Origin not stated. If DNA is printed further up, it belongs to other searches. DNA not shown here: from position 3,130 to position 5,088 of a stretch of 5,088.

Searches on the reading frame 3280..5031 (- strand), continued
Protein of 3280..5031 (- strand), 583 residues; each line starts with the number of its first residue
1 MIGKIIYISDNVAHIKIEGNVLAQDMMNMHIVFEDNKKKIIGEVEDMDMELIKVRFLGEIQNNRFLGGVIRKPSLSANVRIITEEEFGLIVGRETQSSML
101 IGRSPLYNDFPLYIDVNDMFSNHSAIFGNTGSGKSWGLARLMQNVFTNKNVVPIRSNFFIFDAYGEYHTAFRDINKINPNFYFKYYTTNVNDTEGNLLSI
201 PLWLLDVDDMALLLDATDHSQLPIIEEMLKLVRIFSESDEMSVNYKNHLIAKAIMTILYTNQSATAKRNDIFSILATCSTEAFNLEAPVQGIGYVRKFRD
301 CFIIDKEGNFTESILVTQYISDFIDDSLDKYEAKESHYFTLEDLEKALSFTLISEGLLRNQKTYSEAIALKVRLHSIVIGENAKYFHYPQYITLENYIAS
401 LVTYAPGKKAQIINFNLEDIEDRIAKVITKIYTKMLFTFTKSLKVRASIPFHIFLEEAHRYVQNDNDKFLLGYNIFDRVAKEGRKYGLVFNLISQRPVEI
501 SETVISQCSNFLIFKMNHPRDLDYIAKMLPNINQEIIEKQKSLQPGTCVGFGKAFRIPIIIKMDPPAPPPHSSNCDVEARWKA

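Call 71: fold_search(model_id=the predicted structure, library=pdb)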
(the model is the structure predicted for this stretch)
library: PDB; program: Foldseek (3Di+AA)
matches with E <= 10: 1259; with E <= 0.001: 179
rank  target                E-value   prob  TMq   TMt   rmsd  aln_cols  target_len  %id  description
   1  8yhx_A                2.9e-30  1.00  0.74  0.77   4.7       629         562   21  Cryo-EM structure of the trimeric HerA (released 2024-11-06)
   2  9c1m_M                1.2e-28  1.00  0.64  0.64  11.0       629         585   21  HerA-DUF assembly 1 (released 2025-06-04)
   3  8wld_L                6.2e-28  1.00  0.66  0.58  11.2       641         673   18  Cryo-EM structure of SIR2/HerA antiphage complex (released 2024-09-11)
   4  8wld_M                8.6e-28  1.00  0.67  0.59  10.1       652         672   18  Cryo-EM structure of SIR2/HerA antiphage complex (released 2024-09-11)
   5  8xau_E                9.5e-28  1.00  0.66  0.70   9.2       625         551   20  Cryo-EM structure of HerA (released 2024-06-05)
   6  9c1n_R                1.0e-27  1.00  0.59  0.59  12.5       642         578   20  HerA-DUF4297 assembly 2 (released 2025-06-04)
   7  8xaw_D                1.7e-27  1.00  0.65  0.67   9.9       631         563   19  Cryo-EM structure of an anti-phage defense complex bound to AMPPNP and DNA at state 1 (released 2024-06-05)
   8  8xav_A                2.8e-27  1.00  0.67  0.68   7.8       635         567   19  Cryo-EM structure of an anti-phage defense complex (released 2024-06-05)
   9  8zit_Q                2.8e-27  1.00  0.61  0.61   9.7       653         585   18  DUF4297-HerA complex with DNA and ATPgamaS (released 2025-03-12)
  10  8sub_M                6.7e-27  1.00  0.68  0.69   6.2       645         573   18  E. coli SIR2-HerA complex (dodecamer SIR2 pentamer HerA) (released 2023-12-27)
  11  8wod_O                1.0e-26  1.00  0.65  0.67  10.6       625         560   18  Cryo-EM structure of SIR2/HerA complex (released 2024-09-11)
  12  8xav_E                1.2e-26  1.00  0.63  0.65   9.7       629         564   20  Cryo-EM structure of an anti-phage defense complex (released 2024-06-05)
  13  8j4u_P                1.4e-26  1.00  0.61  0.63   8.7       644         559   17  Structure of HerA-Sir2 complex from Escherichia coli Nezha system (released 2024-01-03)
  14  8wld_D                1.6e-26  1.00  0.65  0.58  10.9       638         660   18  Cryo-EM structure of SIR2/HerA antiphage complex (released 2024-09-11)
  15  8sub_O                1.8e-26  1.00  0.67  0.66   7.3       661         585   17  E. coli SIR2-HerA complex (dodecamer SIR2 pentamer HerA) (released 2023-12-27)
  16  9c1m_Q                1.9e-26  1.00  0.63  0.63   9.5       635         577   22  HerA-DUF assembly 1 (released 2025-06-04)
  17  8sub_N                1.9e-26  1.00  0.58  0.59  11.2       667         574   18  E. coli SIR2-HerA complex (dodecamer SIR2 pentamer HerA) (released 2023-12-27)
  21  8wld_A                5.9e-26  1.00  0.63  0.74   8.0       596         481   18  Cryo-EM structure of SIR2/HerA antiphage complex (released 2024-09-11)
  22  8xau_A                5.9e-26  1.00  0.64  0.66   9.8       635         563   20  Cryo-EM structure of HerA (released 2024-06-05)
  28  8sub_Q                1.2e-25  1.00  0.64  0.67   7.6       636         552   17  E. coli SIR2-HerA complex (dodecamer SIR2 pentamer HerA) (released 2023-12-27)
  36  8xau_F                6.4e-25  1.00  0.60  0.66   9.8       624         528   21  Cryo-EM structure of HerA (released 2024-06-05)
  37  8sub_P                7.9e-25  1.00  0.63  0.66   6.8       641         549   17  E. coli SIR2-HerA complex (dodecamer SIR2 pentamer HerA) (released 2023-12-27)
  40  8wld_N                2.5e-24  1.00  0.64  0.61   9.5       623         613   19  Cryo-EM structure of SIR2/HerA antiphage complex (released 2024-09-11)
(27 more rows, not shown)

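Call 75: search_protein_families(library=ncbifam, proteins=[L030:11817-13124:+, L083:12569-13888:+, L034:11740-12669:+, L110:813-1493:+, L128:11109-12086:-, L128:12086-13297:-, L128:13409-14296:+, L128:3138-4601:+, L128:4594-6054:+, L104:4331-5398:+], max_evalue=1e-10)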
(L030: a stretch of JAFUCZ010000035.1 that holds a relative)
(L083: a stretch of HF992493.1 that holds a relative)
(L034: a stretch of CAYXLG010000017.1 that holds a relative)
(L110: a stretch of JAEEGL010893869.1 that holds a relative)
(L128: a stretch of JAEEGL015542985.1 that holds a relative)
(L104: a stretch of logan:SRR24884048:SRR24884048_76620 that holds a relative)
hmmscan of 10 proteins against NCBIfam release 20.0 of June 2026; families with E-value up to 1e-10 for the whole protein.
L030:11817-13124:+ (435 aa): 10 families
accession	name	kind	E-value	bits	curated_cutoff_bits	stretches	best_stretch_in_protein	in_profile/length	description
TIGR00959.1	ffh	equivalog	1.9e-186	620.1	473.2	1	2-425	1-428/428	signal recognition particle protein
TIGR01425.1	SRP54_euk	equivalog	1.5e-91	307.4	576.25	1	4-422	4-428/428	signal recognition particle protein SRP54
TIGR00064.1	ftsY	equivalog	1.8e-71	240.6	260.7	1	28-292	4-278/279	signal recognition particle-docking protein FtsY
TIGR03499.1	FlhF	equivalog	1.2e-22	81.2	174.15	1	9-191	124-286/286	flagellar biosynthesis GTPase FlhF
NF009368.0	PRK12726.1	equivalog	2.5e-15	56.5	832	1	101-272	208-376/407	flagellar biosynthesis regulator FlhF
NF005230.0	PRK06731.1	equivalog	3.9e-15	55.8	553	1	102-270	89-254/281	flagellar biosynthesis regulator FlhF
NF009367.0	PRK12724.1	equivalog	2.2e-13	49.8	718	1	102-252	226-373/433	flagellar biosynthesis regulator FlhF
NF011312.0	PRK14723.1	equivalog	4.1e-12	45.4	951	1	78-276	164-361/768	flagellar biosynthesis regulator FlhF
NF011310.0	PRK14721.1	equivalog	8.7e-12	45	725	1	103-260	195-348/423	flagellar biosynthesis regulator FlhF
NF011311.0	PRK14722.1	equivalog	5.6e-11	42.1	777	1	102-277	140-320/374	flagellar biosynthesis regulator FlhF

L083:12569-13888:+ (439 aa): 9 families
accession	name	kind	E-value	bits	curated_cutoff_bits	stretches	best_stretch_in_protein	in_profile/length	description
TIGR00959.1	ffh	equivalog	9.7e-188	624.3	473.2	1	6-429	1-428/428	signal recognition particle protein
TIGR01425.1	SRP54_euk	equivalog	2.2e-95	320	576.25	1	8-426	4-428/428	signal recognition particle protein SRP54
TIGR00064.1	ftsY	equivalog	1.3e-70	237.8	260.7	1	32-292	4-274/279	signal recognition particle-docking protein FtsY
TIGR03499.1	FlhF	equivalog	9.6e-22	78.3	174.15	1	17-195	128-286/286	flagellar biosynthesis GTPase FlhF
NF005230.0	PRK06731.1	equivalog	2e-20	73.2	553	1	105-275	88-255/281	flagellar biosynthesis regulator FlhF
NF009368.0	PRK12726.1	equivalog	6.6e-17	61.7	832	1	106-276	209-376/407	flagellar biosynthesis regulator FlhF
NF009367.0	PRK12724.1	equivalog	9.8e-14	51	718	1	106-258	226-375/433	flagellar biosynthesis regulator FlhF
NF011310.0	PRK14721.1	equivalog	1.9e-12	47.2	725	1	107-264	195-348/423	flagellar biosynthesis regulator FlhF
NF011312.0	PRK14723.1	equivalog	2.7e-12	46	951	1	104-279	186-360/768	flagellar biosynthesis regulator FlhF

L034:11740-12669:+ (309 aa): 7 families
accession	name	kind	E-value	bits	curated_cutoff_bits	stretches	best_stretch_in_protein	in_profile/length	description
NF000824.0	PRK00066.1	subfamily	5e-118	394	339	1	5-306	3-313/316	L-lactate dehydrogenase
TIGR01771.1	L-LDH-NAD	equivalog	2.6e-112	375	303.55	1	13-301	1-298/299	L-lactate dehydrogenase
NF004863.0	PRK06223.1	subfamily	2.2e-75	253.7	283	1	8-307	3-307/313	malate dehydrogenase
TIGR01763.1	MalateDH_bact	equivalog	8.9e-53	179.4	351.85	1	9-305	2-303/305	malate dehydrogenase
NF041314.1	Malate_DH_Halo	equivalog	2e-44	152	550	1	10-296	3-292/304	malate dehydrogenase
TIGR01772.1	MDH_euk_gproteo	equivalog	6e-22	78.3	273.05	1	10-306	1-306/313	malate dehydrogenase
TIGR01759.1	MalateDH-SF1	subfamily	2.6e-13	49.7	345.65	1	36-303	36-323/327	malate dehydrogenase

L110:813-1493:+ (226 aa): 18 families
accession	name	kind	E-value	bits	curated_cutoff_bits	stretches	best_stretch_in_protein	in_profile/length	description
NF011696.0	PRK15116.1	equivalog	2e-41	142.5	304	1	13-183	25-190/268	tRNA cyclic N6-threonylcarbamoyladenosine(37) synthase TcdA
NF006395.0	PRK08644.1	equivalog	9.1e-31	107.2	159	1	12-159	24-171/215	sulfur carrier protein ThiS adenylyltransferase ThiF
NF004281.0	PRK05690.1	subfamily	1.1e-27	96.9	266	1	15-140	29-153/250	molybdopterin-synthase adenylyltransferase MoeB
TIGR02356.1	adenyl_thiF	equivalog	1.7e-26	92.9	275.25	1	15-139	18-141/203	thiazole biosynthesis adenylyltransferase ThiF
TIGR02355.1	moeB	equivalog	1.9e-24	86.4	376.55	1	15-140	21-145/240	molybdopterin-synthase adenylyltransferase MoeB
NF006444.0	PRK08762.1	equivalog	3.3e-24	85.3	449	1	16-139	145-267/387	molybdopterin-synthase adenylyltransferase MoeB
NF004111.0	PRK05600.1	equivalog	4.3e-23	82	437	1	16-123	39-145/371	ThiF family adenylyltransferase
TIGR02354.1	thiF_fam2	equivalog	9.2e-23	81.2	152.2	1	14-140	17-143/200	thiamine biosynthesis protein ThiF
NF047750.1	SAMPActivE1UbaA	equivalog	5.3e-22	78.4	450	1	18-134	32-147/270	SAMP-activating enzyme E1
NF006077.0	PRK08223.1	equivalog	6.9e-22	77.8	266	1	6-141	16-152/296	hypothetical protein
NF005646.0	PRK07411.1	equivalog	2e-18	66.7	633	1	15-131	35-150/390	molybdopterin-synthase adenylyltransferase MoeB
NF005902.0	PRK07878.1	equivalog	3.6e-18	65.6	647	1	16-124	40-147/392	adenylyltransferase/sulfurtransferase MoeZ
NF006204.0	PRK08328.1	equivalog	4.8e-18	65.6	339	1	13-145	22-154/231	hypothetical protein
NF009123.0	PRK12475.1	subfamily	1.3e-16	60.8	510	1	14-126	20-133/338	MoeB/ThiF family adenylyltransferase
NF011424.0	PRK14851.1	subfamily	2.7e-15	55.4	1170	1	18-172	43-195/679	hypothetical protein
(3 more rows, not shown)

L128:11109-12086:- (325 aa): 14 families
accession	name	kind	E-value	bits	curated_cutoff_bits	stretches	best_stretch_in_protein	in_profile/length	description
NF000942.0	PRK00094.1-4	subfamily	4.9e-88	295.5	257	1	1-323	3-326/334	NAD(P)H-dependent glycerol-3-phosphate dehydrogenase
NF000941.0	PRK00094.1-3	equivalog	2.3e-75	253.9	423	1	2-319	3-322/336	NAD(P)H-dependent glycerol-3-phosphate dehydrogenase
NF000939.0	PRK00094.1-1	equivalog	2.4e-73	247.1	473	1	2-323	7-329/339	NAD(P)H-dependent glycerol-3-phosphate dehydrogenase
NF000940.0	PRK00094.1-2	subfamily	2.5e-72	244.2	202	1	1-321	1-320/330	NAD(P)H-dependent glycerol-3-phosphate dehydrogenase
NF011213.0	PRK14620.1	equivalog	7e-62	209.5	478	1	1-310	1-313/326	NAD(P)H-dependent glycerol-3-phosphate dehydrogenase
NF000946.0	PRK00094.2-4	equivalog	1.7e-61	208.1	455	1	2-322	6-325/342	NAD(P)H-dependent glycerol-3-phosphate dehydrogenase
NF000944.0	PRK00094.2-2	equivalog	1.4e-59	201.9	603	1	1-318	21-336/371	NAD(P)H-dependent glycerol-3-phosphate dehydrogenase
NF000947.0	PRK00094.2-5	equivalog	2.9e-53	181.4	251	1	1-311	5-317/323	NAD(P)H-dependent glycerol-3-phosphate dehydrogenase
NF000943.0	PRK00094.2-1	equivalog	2.2e-50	171.9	400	1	1-316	1-287/296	NAD(P)H-dependent glycerol-3-phosphate dehydrogenase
TIGR03376.1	glycerol3P_DH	equivalog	1.3e-48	165.9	285.5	1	2-319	1-340/342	glycerol-3-phosphate dehydrogenase (NAD(+))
NF011211.0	PRK14618.1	equivalog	5.2e-47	160.7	489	1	1-316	5-315/328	NAD(P)H-dependent glycerol-3-phosphate dehydrogenase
NF011212.0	PRK14619.1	equivalog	5e-46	157.3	377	1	62-321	40-299/309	NAD(P)H-dependent glycerol-3-phosphate dehydrogenase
NF009098.0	PRK12439.1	equivalog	1.8e-42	146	436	1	2-310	9-316/341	NAD(P)H-dependent glycerol-3-phosphate dehydrogenase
NF000945.0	PRK00094.2-3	equivalog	5.5e-40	138.1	491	1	1-323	1-349/352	NAD(P)H-dependent glycerol-3-phosphate dehydrogenase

L128:12086-13297:- (403 aa): 43 families (the best 25 are shown)
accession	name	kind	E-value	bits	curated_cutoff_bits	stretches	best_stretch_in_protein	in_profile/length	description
NF009881.0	PRK13341.1-2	equivalog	3.5e-90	302.9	651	1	6-393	16-428/736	AAA family ATPase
NF009883.0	PRK13341.1-4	equivalog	3e-79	266.8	668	1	8-391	21-429/729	AAA family ATPase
NF009880.0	PRK13341.1-1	equivalog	9.5e-72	242.2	891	1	2-402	2-408/599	AAA family ATPase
NF009882.0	PRK13341.1-3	equivalog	1.5e-70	238.2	1197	1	4-400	16-437/734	AAA family ATPase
NF011289.0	PRK14700.1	equivalog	1.2e-45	156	570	1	115-393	1-288/300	recombination factor protein RarA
TIGR02397.1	dnaX_nterm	equivalog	7.6e-26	91.2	250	1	97-217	120-238/355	DNA polymerase III subunit gamma/tau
NF001679.0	PRK00440.1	equivalog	4.9e-25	88.3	303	1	4-218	4-224/322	replication factor C small subunit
NF003229.0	PRK04195.1-5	equivalog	8.9e-23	80.7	280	1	8-250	7-263/413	replication factor C large subunit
NF004549.0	PRK05896.1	equivalog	2.6e-22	79.3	578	1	97-217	122-240/642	DNA polymerase III subunits gamma and tau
NF011523.0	PRK14962.1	equivalog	3.9e-22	78.7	576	1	96-215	119-236/474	DNA polymerase III subunits gamma and tau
NF011514.0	PRK14953.1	equivalog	2.1e-20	73.1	536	1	97-217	122-240/488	DNA polymerase III subunits gamma and tau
NF011512.0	PRK14950.1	equivalog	1.5e-19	70.6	593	1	97-216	123-240/585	DNA polymerase III subunits gamma and tau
NF004046.1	PRK05563.1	equivalog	1.5e-19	70.3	400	1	97-262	121-274/567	DNA polymerase III subunit gamma/tau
NF000868.0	PRK00080.1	equivalog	2.7e-19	69.2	282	1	9-128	16-137/330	Holliday junction branch migration DNA helicase RuvB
NF005173.0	PRK06647.1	equivalog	3.7e-19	69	623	1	97-216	122-239/568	DNA polymerase III subunits gamma and tau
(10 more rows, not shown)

L128:13409-14296:+ (295 aa): 11 families
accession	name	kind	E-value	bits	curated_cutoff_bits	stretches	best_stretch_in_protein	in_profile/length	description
TIGR02225.1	recomb_XerD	equivalog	1.2e-97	326.7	329.6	1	13-293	2-290/290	site-specific tyrosine recombinase XerD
NF001399.0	PRK00283.1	subfamily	4.3e-96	321.7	279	1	9-293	7-299/300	tyrosine recombinase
TIGR02224.1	recomb_XerC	equivalog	9.6e-87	291.1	335.15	1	13-295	2-295/295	tyrosine recombinase XerC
NF040815.2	recomb_XerA_Arch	equivalog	3.7e-71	239.8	220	1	13-287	2-263/263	site-specific tyrosine recombinase/integron integrase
NF002331.0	PRK01287.1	subfamily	5.6e-56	190.1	371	1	64-294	94-329/365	site-specific tyrosine recombinase XerC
TIGR02249.1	integrase_gron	subfamily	7.4e-42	143.8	265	2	215-281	237-303/315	integron integrase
NF003462.0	PRK05084.1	equivalog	1.8e-32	112.5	267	1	131-286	196-352/360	tyrosine recombinase XerS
NF011946.0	PRK15417.1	equivalog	1.3e-26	93.6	435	1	217-280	254-317/337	integron integrase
NF007370.0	PRK09870.1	subfamily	3.2e-23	82.4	221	1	106-276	8-177/200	tyrosine-type DNA invertase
NF007371.0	PRK09871.1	subfamily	1e-17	64.4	222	1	109-276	5-172/198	tyrosine-type DNA invertase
NF002685.0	PRK02436.1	equivalog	3.6e-14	53.2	178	1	21-273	11-241/245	site-specific tyrosine recombinase XerD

L128:3138-4601:+ (487 aa): 26 families (the best 25 are shown)
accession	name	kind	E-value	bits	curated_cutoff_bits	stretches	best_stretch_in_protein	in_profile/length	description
TIGR00132.1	gatA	equivalog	6.8e-131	437.2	481.1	1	12-475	2-465/466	Asp-tRNA(Asn)/Glu-tRNA(Gln) amidotransferase subunit GatA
NF005517.0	PRK07139.1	equivalog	2.6e-109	365.9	546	1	36-478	16-437/439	amidase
NF005565.0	PRK07235.1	subfamily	2.9e-70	237.4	545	1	27-478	58-505/506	amidase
NF006631.0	PRK09201.1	equivalog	3.9e-66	223.7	461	2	4-259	5-272/466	AtzE family amidohydrolase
TIGR02715.1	amido_AtzE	subfamily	1.5e-62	212.1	425.75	1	9-255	3-261/452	AtzE family amidohydrolase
NF005688.0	PRK07488.1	equivalog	1.5e-60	205.5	532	1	4-221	9-236/474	indoleacetamide hydrolase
NF004815.0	PRK06169.1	equivalog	1.4e-56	192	506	1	7-317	11-322/471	amidase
NF004816.0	PRK06170.1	equivalog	1.8e-52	178.6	503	2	6-230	12-254/493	amidase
NF006169.0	PRK08310.1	equivalog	1.3e-51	176.2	391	1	36-473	3-393/395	amidase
NF006006.0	PRK08137.1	equivalog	1.8e-51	175.6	534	1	35-476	76-513/529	amidase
NF005460.0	PRK07056.1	subfamily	3.8e-51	174.4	447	1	4-236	6-255/457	amidase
NF004766.0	PRK06102.1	equivalog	1.1e-50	173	559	1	3-234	5-249/455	amidase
NF005686.0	PRK07486.1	subfamily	1.1e-49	169.4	465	1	6-309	14-326/486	amidase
NF005899.0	PRK07869.1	equivalog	8.5e-48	163.3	418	1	10-477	19-465/471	amidase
NF006043.0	PRK08186.1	subfamily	1.2e-47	162.7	487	1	4-297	5-295/600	allophanate hydrolase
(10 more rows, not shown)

L128:4594-6054:+ (486 aa): 9 families
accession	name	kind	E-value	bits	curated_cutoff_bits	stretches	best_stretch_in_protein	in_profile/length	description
NF004012.0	PRK05477.1-2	equivalog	1e-163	545.6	338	1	2-485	2-480/481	Asp-tRNA(Asn)/Glu-tRNA(Gln) amidotransferase subunit GatB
TIGR00133.1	gatB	equivalog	9.7e-151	502.5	314.8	1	1-483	1-480/481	Asp-tRNA(Asn)/Glu-tRNA(Gln) amidotransferase subunit GatB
NF004014.0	PRK05477.1-4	equivalog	1.1e-150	502.5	414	1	3-483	2-474/475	Asp-tRNA(Asn)/Glu-tRNA(Gln) amidotransferase subunit GatB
NF004011.1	PRK05477.1-1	equivalog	1.5e-149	498.8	680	1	4-485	3-475/475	Asp-tRNA(Asn)/Glu-tRNA(Gln) amidotransferase subunit GatB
NF004015.0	PRK05477.1-5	equivalog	1.2e-140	469.4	628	1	6-484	17-487/488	Asp-tRNA(Asn)/Glu-tRNA(Gln) amidotransferase subunit GatB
NF004013.0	PRK05477.1-3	equivalog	4e-107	358.8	653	1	2-483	15-499/501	Asp-tRNA(Asn)/Glu-tRNA(Gln) amidotransferase subunit GatB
NF003107.0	PRK04028.1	equivalog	1.3e-41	142.8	456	2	253-485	403-626/630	Glu-tRNA(Gln) amidotransferase subunit GatE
TIGR00134.1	gatE_arch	equivalog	6.1e-31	107.3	319.55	1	256-485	400-620/622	Glu-tRNA(Gln) amidotransferase subunit GatE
NF011291.0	PRK14703.1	equivalog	1.1e-29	103.2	681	1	306-484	594-768/769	glutamine--tRNA ligase/YqeY domain fusion protein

L104:4331-5398:+ (355 aa): 1 family
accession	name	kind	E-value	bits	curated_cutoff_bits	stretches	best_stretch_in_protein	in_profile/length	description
NF007686.0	PRK10361.1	equivalog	9.6e-12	44.3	810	1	111-343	183-418/475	DNA recombination protein RmuC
